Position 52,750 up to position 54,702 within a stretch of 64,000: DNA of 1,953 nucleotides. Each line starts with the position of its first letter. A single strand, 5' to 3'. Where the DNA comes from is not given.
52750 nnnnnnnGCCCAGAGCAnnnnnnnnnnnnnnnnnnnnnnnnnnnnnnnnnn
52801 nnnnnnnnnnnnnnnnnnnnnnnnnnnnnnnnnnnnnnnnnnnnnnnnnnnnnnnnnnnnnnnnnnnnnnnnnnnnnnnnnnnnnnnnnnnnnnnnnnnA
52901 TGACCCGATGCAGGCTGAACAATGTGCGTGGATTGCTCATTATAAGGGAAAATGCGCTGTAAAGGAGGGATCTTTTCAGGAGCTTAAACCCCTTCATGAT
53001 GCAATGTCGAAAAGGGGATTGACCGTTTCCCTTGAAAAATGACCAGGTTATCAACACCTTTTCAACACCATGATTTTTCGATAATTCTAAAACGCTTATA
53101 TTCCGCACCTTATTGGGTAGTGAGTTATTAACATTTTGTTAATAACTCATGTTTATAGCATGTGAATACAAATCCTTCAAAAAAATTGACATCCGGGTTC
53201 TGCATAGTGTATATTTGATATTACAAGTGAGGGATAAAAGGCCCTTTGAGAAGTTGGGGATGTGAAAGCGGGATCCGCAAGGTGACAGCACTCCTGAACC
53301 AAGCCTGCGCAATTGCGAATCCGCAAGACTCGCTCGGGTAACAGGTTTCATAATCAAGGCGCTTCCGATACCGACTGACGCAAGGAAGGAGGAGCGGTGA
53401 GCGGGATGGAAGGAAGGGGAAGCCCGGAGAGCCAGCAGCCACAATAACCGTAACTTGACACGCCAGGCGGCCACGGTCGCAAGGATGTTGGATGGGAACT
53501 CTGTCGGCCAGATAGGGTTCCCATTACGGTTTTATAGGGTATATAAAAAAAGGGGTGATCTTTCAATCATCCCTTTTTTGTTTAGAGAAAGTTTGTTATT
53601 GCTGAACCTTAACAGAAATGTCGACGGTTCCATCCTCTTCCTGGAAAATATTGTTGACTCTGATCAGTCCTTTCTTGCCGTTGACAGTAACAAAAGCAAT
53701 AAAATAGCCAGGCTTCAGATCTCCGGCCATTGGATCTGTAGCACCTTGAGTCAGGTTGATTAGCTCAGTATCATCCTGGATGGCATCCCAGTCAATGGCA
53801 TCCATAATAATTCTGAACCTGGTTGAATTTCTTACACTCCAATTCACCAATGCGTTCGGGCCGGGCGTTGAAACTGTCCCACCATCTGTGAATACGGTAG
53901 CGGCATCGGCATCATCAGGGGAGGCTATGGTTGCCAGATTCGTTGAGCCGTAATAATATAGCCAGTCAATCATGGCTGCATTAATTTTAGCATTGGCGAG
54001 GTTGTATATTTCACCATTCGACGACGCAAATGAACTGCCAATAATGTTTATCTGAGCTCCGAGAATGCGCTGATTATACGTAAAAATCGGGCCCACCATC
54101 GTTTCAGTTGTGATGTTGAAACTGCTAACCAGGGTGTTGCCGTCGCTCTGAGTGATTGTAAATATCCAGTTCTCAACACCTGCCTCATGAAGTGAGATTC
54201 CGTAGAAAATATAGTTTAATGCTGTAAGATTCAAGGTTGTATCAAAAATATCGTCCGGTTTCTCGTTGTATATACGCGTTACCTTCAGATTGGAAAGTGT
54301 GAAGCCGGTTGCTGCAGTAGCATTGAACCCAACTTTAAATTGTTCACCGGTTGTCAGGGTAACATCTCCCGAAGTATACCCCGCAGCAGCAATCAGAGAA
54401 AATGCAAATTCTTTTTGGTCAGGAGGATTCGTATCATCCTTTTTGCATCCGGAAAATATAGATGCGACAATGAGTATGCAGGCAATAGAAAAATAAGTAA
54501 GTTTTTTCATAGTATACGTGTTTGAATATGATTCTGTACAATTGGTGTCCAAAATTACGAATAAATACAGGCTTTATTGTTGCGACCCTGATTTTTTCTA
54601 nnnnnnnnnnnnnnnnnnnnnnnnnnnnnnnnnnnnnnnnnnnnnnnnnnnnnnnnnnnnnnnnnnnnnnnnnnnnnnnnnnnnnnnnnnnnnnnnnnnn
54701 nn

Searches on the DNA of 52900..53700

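Call 57: search_rna_families(source=window, start=52900, end=53700, threshold=evalue, max_evalue=1)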
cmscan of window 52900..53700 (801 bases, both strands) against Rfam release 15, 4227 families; matches with E-value up to 1: 4.
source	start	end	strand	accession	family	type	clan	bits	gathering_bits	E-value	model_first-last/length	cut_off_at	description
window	53490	53580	-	RF01416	NrrF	Gene; antisense;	-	20.3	60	0.15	1-160/160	no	NrrF RNA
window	53483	53591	+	RF00430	SNORA54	Gene; snRNA; snoRNA; HACA-box;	CL00034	18.4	60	0.53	1-129/129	no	Small nucleolar RNA SNORA54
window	53537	53585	+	RF02056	STnc390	Gene; sRNA;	-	17.8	50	0.57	1-60/60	no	Salmonella sRNA STnc390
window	53449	53579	+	RF00166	PrrB_RsmZ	Gene; sRNA;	CL00106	14.8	44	0.68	1-133/133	no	PrrB/RsmZ RNA family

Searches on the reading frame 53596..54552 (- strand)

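Call 3: search_protein_families(library=pfam, proteins=[window:53596-54552:-], max_evalue=0.1)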
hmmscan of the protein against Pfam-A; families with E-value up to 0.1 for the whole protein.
window:53596-54552:- (318 aa): 0 families

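Call 4: search_protein_families(library=ncbifam, proteins=[window:53596-54552:-], max_evalue=0.1)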
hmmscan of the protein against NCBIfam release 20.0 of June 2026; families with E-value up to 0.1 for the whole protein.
window:53596-54552:- (318 aa): 1 family
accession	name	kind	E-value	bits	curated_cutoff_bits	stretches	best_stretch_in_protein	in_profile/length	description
NF051862.1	BT4005_BT4719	subfamily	0.0039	17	60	0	16-84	1-68/211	NigD1/NigD2 family lipoprotein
